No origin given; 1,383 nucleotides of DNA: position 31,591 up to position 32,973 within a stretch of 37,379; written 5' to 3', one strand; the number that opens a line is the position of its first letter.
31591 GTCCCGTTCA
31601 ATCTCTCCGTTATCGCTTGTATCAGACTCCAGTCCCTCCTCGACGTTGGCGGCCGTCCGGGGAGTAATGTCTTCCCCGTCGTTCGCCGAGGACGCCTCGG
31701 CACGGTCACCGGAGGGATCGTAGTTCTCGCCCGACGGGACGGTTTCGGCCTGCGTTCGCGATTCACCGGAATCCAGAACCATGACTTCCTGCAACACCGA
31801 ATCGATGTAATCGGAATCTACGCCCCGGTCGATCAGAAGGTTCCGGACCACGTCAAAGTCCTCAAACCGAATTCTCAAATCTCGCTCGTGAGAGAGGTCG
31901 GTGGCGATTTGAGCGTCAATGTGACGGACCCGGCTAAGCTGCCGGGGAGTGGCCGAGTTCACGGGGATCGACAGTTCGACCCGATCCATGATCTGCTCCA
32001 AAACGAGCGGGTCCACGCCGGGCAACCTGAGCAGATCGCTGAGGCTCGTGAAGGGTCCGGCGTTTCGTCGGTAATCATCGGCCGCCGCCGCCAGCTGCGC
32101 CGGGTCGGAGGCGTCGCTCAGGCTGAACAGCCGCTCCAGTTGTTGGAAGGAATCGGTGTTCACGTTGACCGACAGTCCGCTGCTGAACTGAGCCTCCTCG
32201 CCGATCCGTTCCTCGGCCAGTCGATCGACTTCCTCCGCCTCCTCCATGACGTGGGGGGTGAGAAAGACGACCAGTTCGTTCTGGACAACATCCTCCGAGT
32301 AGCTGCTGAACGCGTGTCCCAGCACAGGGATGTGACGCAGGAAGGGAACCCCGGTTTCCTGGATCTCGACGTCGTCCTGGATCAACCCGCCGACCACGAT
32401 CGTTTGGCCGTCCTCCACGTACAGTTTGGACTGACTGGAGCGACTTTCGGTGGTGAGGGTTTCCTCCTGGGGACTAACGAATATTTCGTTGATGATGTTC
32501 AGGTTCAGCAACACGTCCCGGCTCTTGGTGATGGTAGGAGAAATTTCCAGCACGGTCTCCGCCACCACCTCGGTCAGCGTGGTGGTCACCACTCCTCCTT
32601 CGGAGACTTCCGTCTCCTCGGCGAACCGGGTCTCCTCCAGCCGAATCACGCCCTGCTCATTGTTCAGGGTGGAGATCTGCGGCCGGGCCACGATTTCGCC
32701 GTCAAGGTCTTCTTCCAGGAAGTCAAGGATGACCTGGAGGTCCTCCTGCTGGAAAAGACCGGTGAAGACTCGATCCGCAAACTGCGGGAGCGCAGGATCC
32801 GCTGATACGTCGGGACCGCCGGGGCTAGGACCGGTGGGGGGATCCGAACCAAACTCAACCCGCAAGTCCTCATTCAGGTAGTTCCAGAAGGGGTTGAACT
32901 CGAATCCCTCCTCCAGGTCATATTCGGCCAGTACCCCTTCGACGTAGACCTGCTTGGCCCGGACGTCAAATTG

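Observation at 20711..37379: Contiguous co-directional DNA-uptake supercluster ordered along the path of incoming DNA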

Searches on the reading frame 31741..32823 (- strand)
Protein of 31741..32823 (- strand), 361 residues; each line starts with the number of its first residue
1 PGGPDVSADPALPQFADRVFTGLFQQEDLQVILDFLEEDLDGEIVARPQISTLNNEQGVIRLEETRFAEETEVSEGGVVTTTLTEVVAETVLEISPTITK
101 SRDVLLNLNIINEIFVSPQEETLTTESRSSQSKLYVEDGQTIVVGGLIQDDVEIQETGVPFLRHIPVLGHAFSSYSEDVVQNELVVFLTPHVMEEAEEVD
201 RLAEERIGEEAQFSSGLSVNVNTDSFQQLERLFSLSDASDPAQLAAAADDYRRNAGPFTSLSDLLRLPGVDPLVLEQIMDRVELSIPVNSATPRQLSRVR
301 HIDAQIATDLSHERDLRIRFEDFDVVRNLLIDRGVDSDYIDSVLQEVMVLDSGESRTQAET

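Call 25: find_homologous_proteins(query=window:31741-32823:-)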
Query window:31741-32823:- (361 aa): 42 proteins with E <= 0.001 among 7445 candidates.
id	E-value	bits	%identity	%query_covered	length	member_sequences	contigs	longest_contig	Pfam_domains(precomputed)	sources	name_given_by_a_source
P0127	1.0e-17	82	32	51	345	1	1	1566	PF03958.23,PF00263.27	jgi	jgi:general secretion pathway protein D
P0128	1.5e-17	82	32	52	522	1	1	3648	PF07655.19,PF00263.27,PF07660.20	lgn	-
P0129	2.3e-17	81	32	51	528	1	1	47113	PF21305.3,PF03958.23,PF00263.27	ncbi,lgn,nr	ncbi:MAG: Type II secretion system protein D precursor [Syntrophorhabdaceae bacterium PtaU1.Bin034]|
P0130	1.2e-15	75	33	51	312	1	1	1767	PF00263.27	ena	-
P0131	1.3e-15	75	31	51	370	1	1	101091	PF00263.27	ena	-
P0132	6.4e-14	70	32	47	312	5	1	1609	PF00263.27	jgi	jgi:Flp pilus assembly secretin CpaC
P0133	9.1e-14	69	33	45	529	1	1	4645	PF07655.19,PF00263.27,PF07660.20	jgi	jgi:MSHA biogenesis protein MshL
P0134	9.6e-14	69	31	46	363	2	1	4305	PF03958.23,PF00263.27,PF07660.20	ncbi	ncbi:secretin and TonB N-terminal domain-containing protein, partial [Candidatus Margulisiibacteriot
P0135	1.2e-13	69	39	30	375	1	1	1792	PF00263.27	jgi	jgi:general secretion pathway protein D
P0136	5.8e-13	67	35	45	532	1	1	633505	PF07655.19,PF00263.27,PF07660.20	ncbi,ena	-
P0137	9.0e-13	66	41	29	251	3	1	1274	PF00263.27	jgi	jgi:general secretion pathway protein D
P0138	1.1e-12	66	32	53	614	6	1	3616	PF03958.23,PF00263.27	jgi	jgi:MSHA biogenesis protein MshL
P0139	3.3e-12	64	40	30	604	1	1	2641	PF03958.23,PF00263.27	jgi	jgi:general secretion pathway protein D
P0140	8.3e-12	63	31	52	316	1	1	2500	PF00263.27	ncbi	-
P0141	1.1e-11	62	46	24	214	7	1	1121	PF00263.27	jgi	jgi:general secretion pathway protein D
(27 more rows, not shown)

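Call 46: search_protein_representatives(protein=window:31741-32823:-)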
Query: 361 residues. Proteins with E-value up to 0.001 (for the whole library): 24920; up to 1e-10: 4225; up to 1e-30: 7. The best 150 are listed.
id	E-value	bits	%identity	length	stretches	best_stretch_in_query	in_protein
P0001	1.0e-221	751.0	100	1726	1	1-361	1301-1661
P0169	1.0e-54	202.2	35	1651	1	8-354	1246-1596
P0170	1.0e-51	192.4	36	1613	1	19-352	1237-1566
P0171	2.3e-50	187.9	34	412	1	18-353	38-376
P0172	1.0e-46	176.0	33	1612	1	19-350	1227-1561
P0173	3.4e-43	164.4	34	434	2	95-350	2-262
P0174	2.3e-35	138.7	29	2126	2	28-354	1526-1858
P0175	1.1e-29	120.0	31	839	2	16-205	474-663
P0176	1.2e-27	113.3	30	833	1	7-345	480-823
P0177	7.3e-27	110.7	32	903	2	19-210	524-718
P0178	1.7e-26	109.5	31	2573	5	25-205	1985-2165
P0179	1.3e-25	106.6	33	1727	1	17-201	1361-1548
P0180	4.6e-25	104.8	29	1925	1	17-240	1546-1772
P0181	8.1e-23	97.4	35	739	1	27-202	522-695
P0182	1.4e-21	93.4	38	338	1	28-205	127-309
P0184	1.7e-21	93.0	28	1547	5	26-202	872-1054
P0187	2.5e-21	92.5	30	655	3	22-275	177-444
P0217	2.5e-19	86.0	30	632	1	31-255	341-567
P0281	8.7e-18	80.9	29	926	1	26-323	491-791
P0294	1.4e-17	80.2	30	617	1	31-258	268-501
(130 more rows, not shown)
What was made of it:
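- Tried and rejected: The exhaustive HMMER search was what found the fusion family (call 46).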

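Call 47: find_encoding_contigs(protein=P0169, flank=10000, max_places=2)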
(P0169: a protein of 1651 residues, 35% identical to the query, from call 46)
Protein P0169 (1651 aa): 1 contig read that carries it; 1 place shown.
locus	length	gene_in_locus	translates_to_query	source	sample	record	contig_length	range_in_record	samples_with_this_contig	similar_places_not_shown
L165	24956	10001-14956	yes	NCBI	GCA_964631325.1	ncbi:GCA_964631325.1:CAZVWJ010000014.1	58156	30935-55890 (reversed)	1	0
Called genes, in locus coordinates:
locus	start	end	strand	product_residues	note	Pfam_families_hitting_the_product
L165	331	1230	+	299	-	PF02518:HATPase_c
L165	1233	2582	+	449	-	PF00072:Response_reg, PF00158:Sigma54_activat, PF01078:Mg_chelatase (faint), PF14532:Sigma54_activ_2, PF07724:AAA_2 (weak), PF07728:AAA_5 (weak), PF25601:AAA_lid_14, PF02954:HTH_8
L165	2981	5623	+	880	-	PF11104:PilM_2, PF06723:MreB_Mbl (faint), PF14450:FtsA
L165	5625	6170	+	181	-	PF04350:PilO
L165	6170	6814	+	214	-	-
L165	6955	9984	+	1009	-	PF02369:Big_1 (faint), PF20419:DUF6701 (faint), PF23616:Ig_GEX2_N (faint)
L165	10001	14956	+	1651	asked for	PF11741:AMIN, PF03958:Secretin_N, PF00263:Secretin, PF12836:HHH_3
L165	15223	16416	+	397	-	-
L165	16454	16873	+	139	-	PF00334:NDK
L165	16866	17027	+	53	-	-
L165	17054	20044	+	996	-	PF13567:DUF4131, PF03772:Competence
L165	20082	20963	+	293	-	PF06514:PsbU (faint), PF20582:UPF0758_N (faint), PF21687:T2SSK_1st (faint), PF12826:HHH_2 (faint), PF12836:HHH_3, PF14716:HHH_8 (faint), PF12836:HHH_3, PF00633:HHH (weak), +8 more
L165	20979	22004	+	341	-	-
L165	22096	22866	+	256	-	-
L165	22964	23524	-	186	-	PF04191:PEMT, PF04140:ICMT (weak)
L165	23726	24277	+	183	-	PF02834:LigT_PEase, PF13563:2_5_RNA_ligase2, PF02834:LigT_PEase (weak)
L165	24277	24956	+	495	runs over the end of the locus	PF01808:AICARFT_IMPCHas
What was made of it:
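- L165 shows pilM, pilO and a PilP-like gene upstream, preceded by a histidine kinase and a sigma-54-type response regulator (call 47).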

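Call 48: find_encoding_contigs(protein=P0174, flank=10000, max_places=2)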
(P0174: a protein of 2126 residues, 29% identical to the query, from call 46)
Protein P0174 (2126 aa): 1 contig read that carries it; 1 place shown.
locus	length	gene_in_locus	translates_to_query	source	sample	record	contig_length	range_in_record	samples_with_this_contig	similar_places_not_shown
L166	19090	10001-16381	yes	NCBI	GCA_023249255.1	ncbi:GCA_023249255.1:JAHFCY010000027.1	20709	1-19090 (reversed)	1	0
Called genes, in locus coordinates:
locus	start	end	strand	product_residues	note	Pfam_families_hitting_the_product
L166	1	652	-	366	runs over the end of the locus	PF00437:T2SSE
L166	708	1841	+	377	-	PF00425:Chorismate_bind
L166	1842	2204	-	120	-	PF11969:DcpS_C, PF01230:HIT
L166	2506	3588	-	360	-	-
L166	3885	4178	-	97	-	-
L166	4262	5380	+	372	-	PF11104:PilM_2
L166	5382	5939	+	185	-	PF04350:PilO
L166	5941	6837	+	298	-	-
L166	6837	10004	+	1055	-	PF19271:Nis1 (faint), PF20257:SAM_HAT_C (faint), PF23616:Ig_GEX2_N (faint)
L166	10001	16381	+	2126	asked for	PF02369:Big_1 (faint), PF03958:Secretin_N, PF00263:Secretin, PF03934:T2SSK (faint), PF12836:HHH_3, PF00633:HHH (faint), PF12836:HHH_3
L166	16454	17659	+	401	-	-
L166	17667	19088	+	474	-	?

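Call 50: search_protein_families(library=pfam, proteins=[P0174, P0175, P0176, P0177, P0180, P0187, P0281, P0217, P0294], max_evalue=0.001)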
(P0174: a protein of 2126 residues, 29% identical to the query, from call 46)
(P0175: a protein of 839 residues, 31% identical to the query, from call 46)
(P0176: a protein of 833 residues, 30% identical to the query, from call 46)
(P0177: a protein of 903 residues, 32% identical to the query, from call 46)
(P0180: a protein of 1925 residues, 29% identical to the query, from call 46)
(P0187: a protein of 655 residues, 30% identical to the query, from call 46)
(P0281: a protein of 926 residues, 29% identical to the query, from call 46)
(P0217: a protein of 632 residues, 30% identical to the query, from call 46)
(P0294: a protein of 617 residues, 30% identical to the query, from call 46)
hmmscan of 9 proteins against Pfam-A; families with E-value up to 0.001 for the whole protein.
P0174 (2126 aa): 9 families
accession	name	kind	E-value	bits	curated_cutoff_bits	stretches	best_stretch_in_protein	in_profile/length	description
PF03958.22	Secretin_N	-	2.8e-58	194.4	28.2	5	1353-1452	1-69/69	Bacterial type II/III secretion system short domain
PF00263.26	Secretin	-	6.3e-42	143.5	27.5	1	1533-1695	1-168/169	Bacterial type II and III secretion system protein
PF12836.13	HHH_3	-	2.2e-37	127.4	27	3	2061-2122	3-64/65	Helix-hairpin-helix motif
PF00633.29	HHH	-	1.4e-07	31.4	24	0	2065-2088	4-27/30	Helix-hairpin-helix motif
PF03934.19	T2SSK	-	1.6e-07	32.1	24.2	0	1804-1839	16-50/63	Type II secretion system (T2SS), protein K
PF02369.22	Big_1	-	3.3e-07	30.7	34.9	0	554-607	19-64/93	Bacterial Ig-like domain (group 1)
PF11741.13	AMIN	-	3.3e-05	24.3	20.5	1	282-370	2-88/101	AMIN domain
PF06514.17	PsbU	-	0.0001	22.7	24.5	0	2058-2114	9-61/93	Photosystem II 12 kDa extrinsic protein (PsbU)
PF14579.12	HHH_6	-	0.0009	19.8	25.6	0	1800-1830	27-57/90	Helix-hairpin-helix motif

P0175 (839 aa): 5 families
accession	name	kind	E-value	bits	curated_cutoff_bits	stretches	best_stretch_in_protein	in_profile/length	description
PF00263.26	Secretin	-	8.5e-36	123.5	27.5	1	494-651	2-168/169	Bacterial type II and III secretion system protein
PF12836.13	HHH_3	-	1.1e-24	86.7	27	2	778-836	6-64/65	Helix-hairpin-helix motif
PF03958.22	Secretin_N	-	1.6e-12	47.9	28.2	1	354-414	2-65/69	Bacterial type II/III secretion system short domain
PF14579.12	HHH_6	-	2.8e-05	24.7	25.6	0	728-767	32-74/90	Helix-hairpin-helix motif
PF03934.19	T2SSK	-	3e-05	24.7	24.2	0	723-759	12-47/63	Type II secretion system (T2SS), protein K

P0176 (833 aa): 6 families
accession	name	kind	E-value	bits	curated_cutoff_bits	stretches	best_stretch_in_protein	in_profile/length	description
PF00263.26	Secretin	-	4.1e-45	153.9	27.5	1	512-669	5-169/169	Bacterial type II and III secretion system protein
PF03958.22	Secretin_N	-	3.5e-14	53.2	28.2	1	365-433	2-69/69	Bacterial type II/III secretion system short domain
PF12836.13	HHH_3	-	1.8e-13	50.8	27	1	766-825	5-64/65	Helix-hairpin-helix motif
PF02369.22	Big_1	-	2.6e-07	31.1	34.9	0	184-228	21-68/93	Bacterial Ig-like domain (group 1)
PF07660.19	STN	-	4.8e-05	23.5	28.4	0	309-344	12-49/52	Secretin and TonB N terminus short domain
PF09134.16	Invasin_D3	-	0.00014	22.7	33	0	185-223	25-64/98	Invasin, domain 3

P0177 (903 aa): 5 families
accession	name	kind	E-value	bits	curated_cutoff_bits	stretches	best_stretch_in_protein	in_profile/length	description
PF00263.26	Secretin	-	2.2e-41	141.7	27.5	1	542-701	3-168/169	Bacterial type II and III secretion system protein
PF12836.13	HHH_3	-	1.6e-21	76.6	27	2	842-900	6-64/65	Helix-hairpin-helix motif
PF03958.22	Secretin_N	-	1.5e-15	57.6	28.2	1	416-468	12-68/69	Bacterial type II/III secretion system short domain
PF14579.12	HHH_6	-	5.4e-06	27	25.6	0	791-831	31-74/90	Helix-hairpin-helix motif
PF03934.19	T2SSK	-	2.3e-05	25.1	24.2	0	780-837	2-62/63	Type II secretion system (T2SS), protein K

P0180 (1925 aa): 9 families
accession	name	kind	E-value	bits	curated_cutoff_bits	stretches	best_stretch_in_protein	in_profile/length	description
PF03958.22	Secretin_N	-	1.2e-48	163.6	28.2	4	697-755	1-65/69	Bacterial type II/III secretion system short domain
PF00263.26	Secretin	-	2.3e-39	135.1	27.5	1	1565-1725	2-168/169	Bacterial type II and III secretion system protein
PF12836.13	HHH_3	-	3.7e-21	75.4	27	2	1863-1923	5-65/65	Helix-hairpin-helix motif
PF02369.22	Big_1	-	3e-07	30.9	34.9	0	439-509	21-80/93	Bacterial Ig-like domain (group 1)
PF11741.13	AMIN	-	3.5e-06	27.5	20.5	1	185-271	8-96/101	AMIN domain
PF14579.12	HHH_6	-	7.2e-05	23.4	25.6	0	1815-1853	33-74/90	Helix-hairpin-helix motif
PF09134.16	Invasin_D3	-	0.00013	22.9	33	0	329-398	22-82/98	Invasin, domain 3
PF21305.2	type_II_gspD_N0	-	0.00083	19.6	27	0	531-602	1-71/71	GspD-like, N0 domain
PF07660.19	STN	-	0.00084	19.5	28.4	0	568-604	15-51/52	Secretin and TonB N terminus short domain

P0187 (655 aa): 8 families
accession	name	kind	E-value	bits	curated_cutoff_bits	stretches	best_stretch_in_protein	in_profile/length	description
PF12836.13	HHH_3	-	1.7e-51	172.6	27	3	590-653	2-65/65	Helix-hairpin-helix motif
PF00263.26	Secretin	-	8.1e-43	146.4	27.5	1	190-352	1-169/169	Bacterial type II and III secretion system protein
PF03958.22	Secretin_N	-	4.8e-14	52.8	28.2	1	46-105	2-67/69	Bacterial type II/III secretion system short domain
PF06514.17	PsbU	-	5e-09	36.5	24.5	1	500-563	10-69/93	Photosystem II 12 kDa extrinsic protein (PsbU)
PF00633.29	HHH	-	1.4e-08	34.6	24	0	392-420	2-30/30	Helix-hairpin-helix motif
PF03934.19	T2SSK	-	5.4e-08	33.5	24.2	0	594-654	1-62/63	Type II secretion system (T2SS), protein K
PF21687.3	T2SSK_1st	-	1.9e-07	32.2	26.2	0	416-454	67-105/107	Type II secretion system (T2SS), protein K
PF14579.12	HHH_6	-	1.9e-05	25.2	25.6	0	403-434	27-58/90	Helix-hairpin-helix motif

P0281 (926 aa): 3 families
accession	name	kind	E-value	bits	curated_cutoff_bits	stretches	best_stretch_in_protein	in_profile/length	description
PF00263.26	Secretin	-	1.1e-44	152.5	27.5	1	501-665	2-168/169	Bacterial type II and III secretion system protein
PF03958.22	Secretin_N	-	2.7e-34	117.6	28.2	3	318-409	2-69/69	Bacterial type II/III secretion system short domain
PF21305.2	type_II_gspD_N0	-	1e-16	60.9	27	1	57-119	2-64/71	GspD-like, N0 domain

P0217 (632 aa): 6 families
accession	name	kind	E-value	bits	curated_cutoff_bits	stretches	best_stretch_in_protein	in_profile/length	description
PF00263.26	Secretin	-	3e-48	164.1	27.5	1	346-502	2-168/169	Bacterial type II and III secretion system protein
PF07660.19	STN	-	1.4e-09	38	28.4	1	153-200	1-51/52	Secretin and TonB N terminus short domain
PF13174.12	TPR_6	-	7e-09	36.2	26.3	1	579-611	2-33/33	Tetratricopeptide repeat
PF21305.2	type_II_gspD_N0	-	7.1e-06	26.2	27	1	133-198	1-71/71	GspD-like, N0 domain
PF03958.22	Secretin_N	-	2.5e-05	24.8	28.2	1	202-268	25-69/69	Bacterial type II/III secretion system short domain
PF16344.10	FecR_C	-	3.5e-05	24.2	24.4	1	134-197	3-69/70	FecR, C-terminal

P0294 (617 aa): 6 families
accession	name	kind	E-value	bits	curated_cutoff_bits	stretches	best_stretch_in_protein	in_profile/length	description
PF00263.26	Secretin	-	3.6e-50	170.3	27.5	1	272-430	1-168/169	Bacterial type II and III secretion system protein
PF03958.22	Secretin_N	-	6.3e-09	36.4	28.2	1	130-191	1-69/69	Bacterial type II/III secretion system short domain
PF07660.19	STN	-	6e-07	29.6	28.4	1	75-117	5-49/52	Secretin and TonB N terminus short domain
PF13174.12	TPR_6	-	1.6e-06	28.8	26.3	1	509-542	1-33/33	Tetratricopeptide repeat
PF06957.17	COPI_C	-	0.0001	21.6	25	1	513-559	287-333/405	Coatomer (COPI) alpha subunit C-terminus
PF21305.2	type_II_gspD_N0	-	0.00012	22.3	27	1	53-114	2-68/71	GspD-like, N0 domain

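Call 51: find_encoding_contigs(protein=P0180, flank=10000, max_places=1)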
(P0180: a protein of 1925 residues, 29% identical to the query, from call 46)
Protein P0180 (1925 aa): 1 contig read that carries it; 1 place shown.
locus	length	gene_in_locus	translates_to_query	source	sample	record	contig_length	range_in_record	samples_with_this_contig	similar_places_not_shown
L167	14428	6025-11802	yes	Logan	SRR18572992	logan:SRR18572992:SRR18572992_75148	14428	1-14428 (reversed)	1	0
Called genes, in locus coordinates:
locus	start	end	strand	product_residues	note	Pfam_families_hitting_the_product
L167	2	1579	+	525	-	?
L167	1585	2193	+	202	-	PF04350:PilO (weak)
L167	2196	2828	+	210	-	-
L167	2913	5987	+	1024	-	PF02369:Big_1 (faint), PF19271:Nis1 (faint), PF22089:DIP2116-like_N (faint), PF20419:DUF6701 (faint), PF23616:Ig_GEX2_N (faint)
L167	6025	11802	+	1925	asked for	PF11741:AMIN (weak), PF02369:Big_1 (faint), PF03958:Secretin_N, PF00263:Secretin, PF12836:HHH_3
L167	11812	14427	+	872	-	?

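Call 52: find_encoding_contigs(protein=P0187, flank=10000, max_places=1)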
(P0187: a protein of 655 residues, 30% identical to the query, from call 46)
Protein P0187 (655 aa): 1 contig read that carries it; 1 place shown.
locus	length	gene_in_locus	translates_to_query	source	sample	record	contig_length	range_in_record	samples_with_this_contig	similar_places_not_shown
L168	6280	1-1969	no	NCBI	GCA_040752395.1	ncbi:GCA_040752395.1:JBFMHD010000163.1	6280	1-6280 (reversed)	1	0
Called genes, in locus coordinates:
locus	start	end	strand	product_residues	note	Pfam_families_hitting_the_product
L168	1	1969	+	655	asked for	PF14579:HHH_6 (faint), PF03958:Secretin_N, PF03934:T2SSK (faint), PF21687:T2SSK_1st (faint), PF00263:Secretin, PF06514:PsbU (faint), PF12836:HHH_3, PF12836:HHH_3, +1 more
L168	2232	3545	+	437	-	PF13492:GAF_3 (weak)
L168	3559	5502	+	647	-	PF00330:Aconitase, PF00694:Aconitase_C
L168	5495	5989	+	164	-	-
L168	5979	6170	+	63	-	-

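Call 53: find_encoding_contigs(protein=P0175, flank=10000, max_places=1)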
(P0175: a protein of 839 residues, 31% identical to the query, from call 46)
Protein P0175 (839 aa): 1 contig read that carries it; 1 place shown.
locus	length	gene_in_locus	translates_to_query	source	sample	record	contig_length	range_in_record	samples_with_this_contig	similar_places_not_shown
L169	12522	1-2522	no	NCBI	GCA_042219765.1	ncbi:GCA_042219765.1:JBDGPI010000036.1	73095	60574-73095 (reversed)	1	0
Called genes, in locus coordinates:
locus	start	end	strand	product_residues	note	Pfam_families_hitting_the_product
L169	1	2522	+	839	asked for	PF03958:Secretin_N (weak), PF00263:Secretin, PF03934:T2SSK (faint), PF12836:HHH_3 (weak), PF14579:HHH_6 (faint), PF12836:HHH_3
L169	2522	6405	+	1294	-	-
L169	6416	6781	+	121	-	-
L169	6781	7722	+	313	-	-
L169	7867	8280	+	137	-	PF00334:NDK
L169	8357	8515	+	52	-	-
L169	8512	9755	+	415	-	PF13567:DUF4131, PF03772:Competence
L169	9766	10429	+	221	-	PF03772:Competence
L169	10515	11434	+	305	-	-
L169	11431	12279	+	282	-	PF06514:PsbU (faint), PF12836:HHH_3, PF14716:HHH_8 (faint), PF02371:Transposase_20 (faint), PF00633:HHH (weak), PF12836:HHH_3, PF14520:HHH_5 (weak), PF12836:HHH_3, +5 more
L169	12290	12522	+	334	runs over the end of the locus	-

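Call 70: find_encoding_contigs(protein=P0184, flank=10000, max_places=1)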
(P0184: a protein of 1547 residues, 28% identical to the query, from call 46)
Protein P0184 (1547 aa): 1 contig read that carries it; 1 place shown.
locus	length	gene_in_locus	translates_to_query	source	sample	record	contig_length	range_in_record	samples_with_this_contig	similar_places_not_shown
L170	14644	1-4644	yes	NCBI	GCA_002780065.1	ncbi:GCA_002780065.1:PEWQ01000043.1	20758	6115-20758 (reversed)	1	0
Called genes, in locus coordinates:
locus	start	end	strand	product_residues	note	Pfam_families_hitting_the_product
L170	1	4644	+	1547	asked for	PF03958:Secretin_N (faint), PF03934:T2SSK (faint), PF00263:Secretin, PF00633:HHH (faint), PF06514:PsbU (faint), PF12836:HHH_3, PF14579:HHH_6 (faint), PF12836:HHH_3, +1 more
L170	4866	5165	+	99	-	PF18765:Polbeta, PF01909:NTP_transf_2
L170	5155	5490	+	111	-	PF01934:HepT-like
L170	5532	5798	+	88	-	-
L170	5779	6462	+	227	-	PF08843:AbiEii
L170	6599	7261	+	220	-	PF07963:N_methyl (faint)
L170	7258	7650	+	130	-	-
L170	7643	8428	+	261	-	PF07963:N_methyl (weak), PF11612:T2SSJ (weak)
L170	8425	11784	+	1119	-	PF00932:LTD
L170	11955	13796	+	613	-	PF03687:UPF0164 (faint)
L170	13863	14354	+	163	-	PF01909:NTP_transf_2 (weak), PF18765:Polbeta (weak)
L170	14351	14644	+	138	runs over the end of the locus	PF05168:HEPN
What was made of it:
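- Secretin::HhH modules occur without an adjacent ComEC in L166, L168 and L170 (calls 48, 52, 70).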

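Call 71: find_encoding_contigs(protein=P0178, flank=10000, max_places=1)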
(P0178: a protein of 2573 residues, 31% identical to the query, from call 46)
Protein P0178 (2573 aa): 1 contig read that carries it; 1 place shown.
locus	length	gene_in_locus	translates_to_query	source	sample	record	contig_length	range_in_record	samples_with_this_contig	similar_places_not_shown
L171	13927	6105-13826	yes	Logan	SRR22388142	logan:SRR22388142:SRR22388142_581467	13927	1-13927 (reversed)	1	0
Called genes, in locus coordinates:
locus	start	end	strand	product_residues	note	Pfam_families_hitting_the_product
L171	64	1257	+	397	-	PF11104:PilM_2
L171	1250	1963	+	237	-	PF04350:PilO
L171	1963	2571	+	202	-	-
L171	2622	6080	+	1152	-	PF23616:Ig_GEX2_N (faint)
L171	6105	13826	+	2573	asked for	PF02369:Big_1 (faint), PF03958:Secretin_N, PF00263:Secretin, PF00633:HHH (faint), PF03934:T2SSK (faint), PF06514:PsbU (faint), PF12836:HHH_3, PF12836:HHH_3, +2 more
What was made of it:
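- Their contexts are again PilM, PilO, a ~200-aa gene, a ~1000-aa Ig-like gene and the secretin (calls 48, 51, 71).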
